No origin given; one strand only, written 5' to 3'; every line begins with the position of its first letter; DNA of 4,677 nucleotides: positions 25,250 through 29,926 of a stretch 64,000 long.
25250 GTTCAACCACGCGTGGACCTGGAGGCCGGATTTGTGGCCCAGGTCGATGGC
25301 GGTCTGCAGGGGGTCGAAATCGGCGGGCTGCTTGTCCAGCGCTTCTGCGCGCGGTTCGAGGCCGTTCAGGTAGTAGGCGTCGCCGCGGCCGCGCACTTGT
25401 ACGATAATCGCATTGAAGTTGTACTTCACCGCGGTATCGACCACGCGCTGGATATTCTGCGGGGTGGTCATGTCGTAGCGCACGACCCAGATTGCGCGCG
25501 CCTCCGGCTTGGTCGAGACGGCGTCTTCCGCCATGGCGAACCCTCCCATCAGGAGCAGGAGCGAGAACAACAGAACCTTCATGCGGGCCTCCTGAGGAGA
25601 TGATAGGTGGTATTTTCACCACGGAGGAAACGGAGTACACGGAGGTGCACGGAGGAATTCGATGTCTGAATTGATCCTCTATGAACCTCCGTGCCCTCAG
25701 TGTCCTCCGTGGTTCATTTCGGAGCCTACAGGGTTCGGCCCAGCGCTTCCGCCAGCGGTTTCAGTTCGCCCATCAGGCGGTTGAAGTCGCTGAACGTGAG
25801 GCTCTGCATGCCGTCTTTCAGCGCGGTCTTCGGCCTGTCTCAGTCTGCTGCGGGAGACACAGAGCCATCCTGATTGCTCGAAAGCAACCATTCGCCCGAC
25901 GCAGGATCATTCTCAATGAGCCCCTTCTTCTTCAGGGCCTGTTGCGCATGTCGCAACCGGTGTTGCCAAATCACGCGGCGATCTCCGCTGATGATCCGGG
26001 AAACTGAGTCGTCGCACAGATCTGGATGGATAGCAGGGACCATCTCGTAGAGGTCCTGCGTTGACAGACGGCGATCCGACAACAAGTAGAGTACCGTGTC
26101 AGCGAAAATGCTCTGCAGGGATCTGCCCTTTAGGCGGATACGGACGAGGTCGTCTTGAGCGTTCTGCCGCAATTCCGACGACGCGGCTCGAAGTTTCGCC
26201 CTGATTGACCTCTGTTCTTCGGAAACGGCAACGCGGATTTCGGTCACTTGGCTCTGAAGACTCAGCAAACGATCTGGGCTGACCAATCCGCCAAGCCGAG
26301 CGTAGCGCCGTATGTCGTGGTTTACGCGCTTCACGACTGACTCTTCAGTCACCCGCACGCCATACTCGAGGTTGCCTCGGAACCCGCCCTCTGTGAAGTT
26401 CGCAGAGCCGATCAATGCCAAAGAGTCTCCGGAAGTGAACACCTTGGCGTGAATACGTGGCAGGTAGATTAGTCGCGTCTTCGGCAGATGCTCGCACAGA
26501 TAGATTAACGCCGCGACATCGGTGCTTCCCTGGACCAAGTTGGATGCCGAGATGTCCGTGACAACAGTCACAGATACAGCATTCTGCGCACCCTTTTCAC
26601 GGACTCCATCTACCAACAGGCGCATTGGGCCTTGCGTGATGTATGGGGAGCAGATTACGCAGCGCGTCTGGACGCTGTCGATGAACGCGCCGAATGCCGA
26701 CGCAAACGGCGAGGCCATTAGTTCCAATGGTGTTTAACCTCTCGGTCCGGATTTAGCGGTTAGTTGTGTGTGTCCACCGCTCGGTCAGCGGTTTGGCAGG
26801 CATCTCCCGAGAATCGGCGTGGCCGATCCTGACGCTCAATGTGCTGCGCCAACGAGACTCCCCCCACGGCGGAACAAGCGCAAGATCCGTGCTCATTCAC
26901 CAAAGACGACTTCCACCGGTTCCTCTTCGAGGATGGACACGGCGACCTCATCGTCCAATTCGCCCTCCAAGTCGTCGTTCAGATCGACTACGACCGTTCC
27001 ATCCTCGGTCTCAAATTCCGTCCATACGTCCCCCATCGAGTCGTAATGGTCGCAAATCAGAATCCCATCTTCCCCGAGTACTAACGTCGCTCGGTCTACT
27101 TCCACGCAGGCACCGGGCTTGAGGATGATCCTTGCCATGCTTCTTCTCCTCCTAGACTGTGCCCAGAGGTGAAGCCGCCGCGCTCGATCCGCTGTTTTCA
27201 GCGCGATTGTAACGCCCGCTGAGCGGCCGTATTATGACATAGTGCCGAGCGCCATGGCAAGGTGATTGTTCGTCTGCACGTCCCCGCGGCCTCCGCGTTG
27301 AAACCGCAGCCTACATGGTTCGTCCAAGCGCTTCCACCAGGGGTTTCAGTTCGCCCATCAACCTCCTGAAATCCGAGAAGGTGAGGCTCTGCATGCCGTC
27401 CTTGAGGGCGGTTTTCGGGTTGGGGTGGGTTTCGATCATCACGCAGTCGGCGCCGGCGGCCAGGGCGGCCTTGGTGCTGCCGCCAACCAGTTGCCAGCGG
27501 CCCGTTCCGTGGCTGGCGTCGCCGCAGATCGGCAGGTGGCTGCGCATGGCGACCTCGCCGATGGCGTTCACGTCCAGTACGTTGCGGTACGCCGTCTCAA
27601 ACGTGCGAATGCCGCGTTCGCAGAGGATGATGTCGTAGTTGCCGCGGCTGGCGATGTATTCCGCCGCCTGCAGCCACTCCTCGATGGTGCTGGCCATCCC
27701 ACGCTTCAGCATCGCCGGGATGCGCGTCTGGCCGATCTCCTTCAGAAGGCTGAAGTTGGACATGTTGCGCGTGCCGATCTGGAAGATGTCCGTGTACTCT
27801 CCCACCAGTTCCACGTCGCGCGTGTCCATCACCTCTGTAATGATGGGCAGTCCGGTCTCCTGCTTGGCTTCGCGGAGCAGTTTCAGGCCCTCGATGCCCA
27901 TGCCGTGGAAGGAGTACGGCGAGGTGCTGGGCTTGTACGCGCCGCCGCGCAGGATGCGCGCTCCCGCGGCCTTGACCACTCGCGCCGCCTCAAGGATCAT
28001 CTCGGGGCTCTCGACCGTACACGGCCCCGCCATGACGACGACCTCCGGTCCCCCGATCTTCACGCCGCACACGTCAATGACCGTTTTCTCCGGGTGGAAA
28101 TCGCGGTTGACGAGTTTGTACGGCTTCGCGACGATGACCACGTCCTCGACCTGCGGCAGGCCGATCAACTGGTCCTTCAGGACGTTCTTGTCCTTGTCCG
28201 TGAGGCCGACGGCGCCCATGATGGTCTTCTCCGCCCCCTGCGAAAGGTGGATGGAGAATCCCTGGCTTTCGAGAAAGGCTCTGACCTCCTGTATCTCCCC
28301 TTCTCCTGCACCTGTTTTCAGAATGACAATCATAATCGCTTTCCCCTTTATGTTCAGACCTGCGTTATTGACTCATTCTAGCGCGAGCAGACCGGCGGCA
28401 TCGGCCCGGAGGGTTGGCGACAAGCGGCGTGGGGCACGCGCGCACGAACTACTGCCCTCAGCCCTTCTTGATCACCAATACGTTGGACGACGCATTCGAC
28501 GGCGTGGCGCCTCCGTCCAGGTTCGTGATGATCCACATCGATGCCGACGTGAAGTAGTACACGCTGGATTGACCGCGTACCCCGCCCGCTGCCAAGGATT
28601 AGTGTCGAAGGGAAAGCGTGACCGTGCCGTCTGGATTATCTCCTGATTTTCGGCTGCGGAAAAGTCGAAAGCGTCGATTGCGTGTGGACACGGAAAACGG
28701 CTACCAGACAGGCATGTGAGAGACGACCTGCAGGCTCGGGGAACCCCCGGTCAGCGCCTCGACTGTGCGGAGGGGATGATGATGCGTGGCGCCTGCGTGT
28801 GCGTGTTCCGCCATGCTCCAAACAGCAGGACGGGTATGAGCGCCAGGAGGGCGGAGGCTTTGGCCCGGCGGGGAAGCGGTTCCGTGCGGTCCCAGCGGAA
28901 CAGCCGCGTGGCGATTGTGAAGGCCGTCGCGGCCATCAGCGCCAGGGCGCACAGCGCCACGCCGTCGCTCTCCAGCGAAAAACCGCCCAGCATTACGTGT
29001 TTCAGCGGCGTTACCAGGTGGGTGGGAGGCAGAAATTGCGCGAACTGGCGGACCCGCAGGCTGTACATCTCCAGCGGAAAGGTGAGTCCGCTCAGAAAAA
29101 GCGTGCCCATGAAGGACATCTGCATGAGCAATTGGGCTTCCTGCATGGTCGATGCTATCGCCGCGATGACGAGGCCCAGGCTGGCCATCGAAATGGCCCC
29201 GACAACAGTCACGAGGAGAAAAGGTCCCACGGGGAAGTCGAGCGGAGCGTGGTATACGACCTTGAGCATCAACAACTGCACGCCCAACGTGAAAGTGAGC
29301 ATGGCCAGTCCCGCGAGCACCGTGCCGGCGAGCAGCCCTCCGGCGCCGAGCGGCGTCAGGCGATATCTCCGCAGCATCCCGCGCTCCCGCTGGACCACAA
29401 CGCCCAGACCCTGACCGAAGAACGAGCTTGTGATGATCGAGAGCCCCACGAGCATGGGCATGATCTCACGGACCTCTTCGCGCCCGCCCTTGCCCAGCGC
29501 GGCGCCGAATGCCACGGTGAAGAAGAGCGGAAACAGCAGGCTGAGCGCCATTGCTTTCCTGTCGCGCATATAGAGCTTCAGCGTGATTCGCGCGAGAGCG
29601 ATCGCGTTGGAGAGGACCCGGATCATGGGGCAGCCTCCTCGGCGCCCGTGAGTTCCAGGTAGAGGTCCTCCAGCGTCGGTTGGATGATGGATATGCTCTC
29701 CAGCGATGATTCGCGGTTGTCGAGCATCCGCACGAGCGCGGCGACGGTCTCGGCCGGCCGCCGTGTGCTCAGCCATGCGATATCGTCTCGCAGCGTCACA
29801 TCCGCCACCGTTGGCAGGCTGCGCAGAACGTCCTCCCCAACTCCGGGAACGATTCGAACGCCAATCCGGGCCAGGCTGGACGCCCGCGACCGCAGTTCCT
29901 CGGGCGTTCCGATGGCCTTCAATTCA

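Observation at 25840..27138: Operon of a tiny acidic protein followed by a single-HKD PLD-family nuclease: candidate nuclease-inhibitor (toxin-immunity or defence) pair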

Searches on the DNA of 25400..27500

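Call 85: search_rna_families(source=window, start=25400, end=27500, threshold=evalue, max_evalue=1)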
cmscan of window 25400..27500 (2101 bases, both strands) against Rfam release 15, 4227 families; matches with E-value up to 1: 1.
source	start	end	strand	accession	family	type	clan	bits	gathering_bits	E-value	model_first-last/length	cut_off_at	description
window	25632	25699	+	RF03457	MIR173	Gene; miRNA;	-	21.1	70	0.42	1-102/102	no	MIR173 microRNA precursor family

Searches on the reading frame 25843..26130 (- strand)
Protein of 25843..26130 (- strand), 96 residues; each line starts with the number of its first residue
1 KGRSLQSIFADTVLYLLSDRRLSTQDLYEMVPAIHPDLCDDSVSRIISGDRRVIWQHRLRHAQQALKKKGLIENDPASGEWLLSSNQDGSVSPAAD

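Call 39: search_solved_structures(query=A4, max_evalue=10, show_alignments=3)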
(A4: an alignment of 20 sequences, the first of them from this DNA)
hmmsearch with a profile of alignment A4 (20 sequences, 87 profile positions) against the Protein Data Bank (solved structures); distinct sequences matched with E-value up to 10: 3.
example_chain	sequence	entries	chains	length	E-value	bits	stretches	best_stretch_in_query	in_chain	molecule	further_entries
8ada_A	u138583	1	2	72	0.014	18.4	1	25-72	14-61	Uncharacterized protein Rv2667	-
7bqr_A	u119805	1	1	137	0.35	14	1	9-78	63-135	Mussoc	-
7koe_C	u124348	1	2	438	0.7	13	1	21-76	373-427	Electron transfer flavoprotein-quinone oxidoreductase FixC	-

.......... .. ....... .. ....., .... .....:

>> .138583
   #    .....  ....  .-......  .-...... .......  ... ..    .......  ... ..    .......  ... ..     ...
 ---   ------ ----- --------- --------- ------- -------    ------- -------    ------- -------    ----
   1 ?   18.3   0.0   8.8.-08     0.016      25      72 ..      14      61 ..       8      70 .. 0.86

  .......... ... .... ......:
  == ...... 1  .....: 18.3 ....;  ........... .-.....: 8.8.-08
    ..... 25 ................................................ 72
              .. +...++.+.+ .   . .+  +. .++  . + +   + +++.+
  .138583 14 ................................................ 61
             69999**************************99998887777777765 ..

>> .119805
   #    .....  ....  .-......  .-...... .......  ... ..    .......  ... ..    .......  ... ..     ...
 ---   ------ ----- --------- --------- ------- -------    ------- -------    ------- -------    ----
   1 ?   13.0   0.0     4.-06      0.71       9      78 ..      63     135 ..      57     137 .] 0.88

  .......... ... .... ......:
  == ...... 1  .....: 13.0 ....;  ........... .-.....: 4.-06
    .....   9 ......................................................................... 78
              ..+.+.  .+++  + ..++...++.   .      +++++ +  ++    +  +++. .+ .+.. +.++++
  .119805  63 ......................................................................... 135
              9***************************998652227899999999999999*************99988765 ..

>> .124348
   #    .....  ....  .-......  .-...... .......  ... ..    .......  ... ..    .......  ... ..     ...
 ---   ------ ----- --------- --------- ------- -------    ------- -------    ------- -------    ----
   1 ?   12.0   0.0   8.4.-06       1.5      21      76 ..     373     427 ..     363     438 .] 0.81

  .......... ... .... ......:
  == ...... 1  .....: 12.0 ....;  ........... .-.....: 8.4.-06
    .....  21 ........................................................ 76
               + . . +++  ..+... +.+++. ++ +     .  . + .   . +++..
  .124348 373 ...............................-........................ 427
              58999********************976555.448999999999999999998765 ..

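Call 45: search_protein_families(library=pfam, alignment_id=A4, max_evalue=0.01)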
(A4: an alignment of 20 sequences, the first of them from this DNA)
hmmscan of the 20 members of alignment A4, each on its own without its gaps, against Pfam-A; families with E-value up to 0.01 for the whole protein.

A. member 1, seq(96 aa): 1 family
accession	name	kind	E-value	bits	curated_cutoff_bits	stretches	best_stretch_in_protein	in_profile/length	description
PF14338.12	Mrr_N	-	0.00014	22.4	29.5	1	12-83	7-77/87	Mrr N-terminal domain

B. families by the number of members that match (of 20 scanned): 2 families
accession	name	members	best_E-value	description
PF14338.12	Mrr_N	9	2.5e-06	Mrr N-terminal domain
PF07583.16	PSCyt2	1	0.0028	Protein of unknown function (DUF1549)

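Call 70: predict_structure(alignment_id=A4)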
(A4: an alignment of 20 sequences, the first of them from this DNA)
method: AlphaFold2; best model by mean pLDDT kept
length: 96 residues; sequences in the alignment: 20
mean_pLDDT: 83.3   pTM: 0.72
mean pLDDT of the five models: 83.3, 81.2, 81.1, 80.8, 79.6
residues with pLDDT >= 90: 57; 70-90: 16; 50-70: 22; < 50: 1
segments of 3 or more residues with pLDDT < 50: none
pLDDT, mean of each block of 10 residues (from residue 1): 85 95 94 89 59 82 95 93 73 57
secondary structure, 60 per line:
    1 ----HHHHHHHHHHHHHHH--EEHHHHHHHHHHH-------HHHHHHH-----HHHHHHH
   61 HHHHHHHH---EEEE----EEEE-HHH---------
elements in order: H5-19 H24-34 H42-48 H54-68 E72-75 E80-83

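Call 74: fold_search(model_id=the predicted structure, library=pdb)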
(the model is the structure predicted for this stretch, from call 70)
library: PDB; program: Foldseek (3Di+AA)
matches with E <= 10: 966; with E <= 0.001: 0
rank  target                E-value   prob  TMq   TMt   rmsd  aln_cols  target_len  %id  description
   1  9qbd_A                9.6e-02  0.99  0.56  0.52   4.6        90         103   17  Crystal structure of Brachyspira hampsonii PadR with Leu88 replaced by 3-aminotyrosine (released 2026-03-11)
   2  6i8n_B                1.0e-01  0.98  0.53  0.46   5.8        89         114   15  Crystal structure of LmrR with V15 replaced by unnatural amino acid 4-amino-L-phenylalanine (released 2019-01-02)
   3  8har_A                1.1e-01  0.94  0.46  0.15   5.7        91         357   16  SAH-bound C-Methyltransferase Fur6 from Streptomyces sp. KO-3988 (released 2023-11-01)
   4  4mtd_D                1.2e-01  1.00  0.59  0.39   2.8        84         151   17  Zinc Uptake Regulator Complexed With Zinc AND DNA (released 2014-11-05)
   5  5tjj_B                1.2e-01  1.00  0.59  0.24   3.8        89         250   15  Crystal structure of IcIR transcriptional regulator from Alicyclobacillus acidocaldarius (released 2016-10-26)
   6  9qbc                  1.2e-01  0.98  0.56  0.52   4.5        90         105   17  Crystal structure of Brachyspira hampsonii PadR (released 2026-03-11)
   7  8qdf_A                1.2e-01  0.90  0.48  0.45   6.4        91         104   15  Engineered LmrR with Met-89 replaced by para-boronophenylalanine (released 2024-05-01)
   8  6jyi_B                1.3e-01  0.99  0.51  0.31   5.8        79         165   18  Crystal structure of the PadR-like transcriptional regulator BC1756 from Bacillus cereus (released 2019-06-26)
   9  3f8f_B                1.3e-01  0.97  0.56  0.49   6.1        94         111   14  Crystal structure of multidrug binding transcriptional regulator LmrR complexed with Daunomycin (released 2008-12-30)
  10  6qfd_C                1.4e-01  0.99  0.58  0.50   3.1        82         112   15  The complex structure of hsRosR-S4 (vng0258/RosR-S4) (released 2019-07-10)
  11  5hs9_A                1.6e-01  1.00  0.51  0.56   3.9        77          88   14  Crystal structure of the quinone-bound YodB from B. subtilis (released 2016-08-17)
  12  3o2p_E                1.6e-01  0.99  0.57  0.63   5.2        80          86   14  A Dual E3 Mechanism for Rub1 Ligation to Cdc53: Dcn1(P)-Cdc53(WHB) (released 2010-09-15)
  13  7qz5_B                1.6e-01  0.99  0.58  0.53   5.2        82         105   13  Transcriptional regulator LmrR with Trp-67 and Trp-96 replaced by the unnatural amino acid 5-fluoroTrp (released 2022-11-23)
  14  9gkt_B                1.7e-01  0.98  0.56  0.51   5.2        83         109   12  Crystal structure of artificial enzyme LmrR_pAF variant RGN (released 2025-02-26)
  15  4mtd_A                1.8e-01  0.99  0.56  0.37   2.7        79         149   15  Zinc Uptake Regulator Complexed With Zinc AND DNA (released 2014-11-05)
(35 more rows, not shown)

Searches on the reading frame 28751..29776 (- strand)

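Call 63: search_protein_families(library=pfam, proteins=[window:28751-29776:-], max_evalue=0.001)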
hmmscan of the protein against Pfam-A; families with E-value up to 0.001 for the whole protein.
window:28751-29776:- (341 aa): 3 families
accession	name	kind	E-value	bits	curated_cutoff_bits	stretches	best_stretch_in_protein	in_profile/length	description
PF01061.29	ABC2_membrane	-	1.1e-18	68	26.9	1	60-260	5-208/211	ABC-2 type transporter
PF12698.13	ABC2_membrane_3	-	9.9e-13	48.3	31.6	1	107-290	166-346/347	ABC-2 family transporter protein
PF12679.13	ABC2_membrane_2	-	0.0007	19.4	27.2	0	148-294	112-279/283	ABC-2 family transporter protein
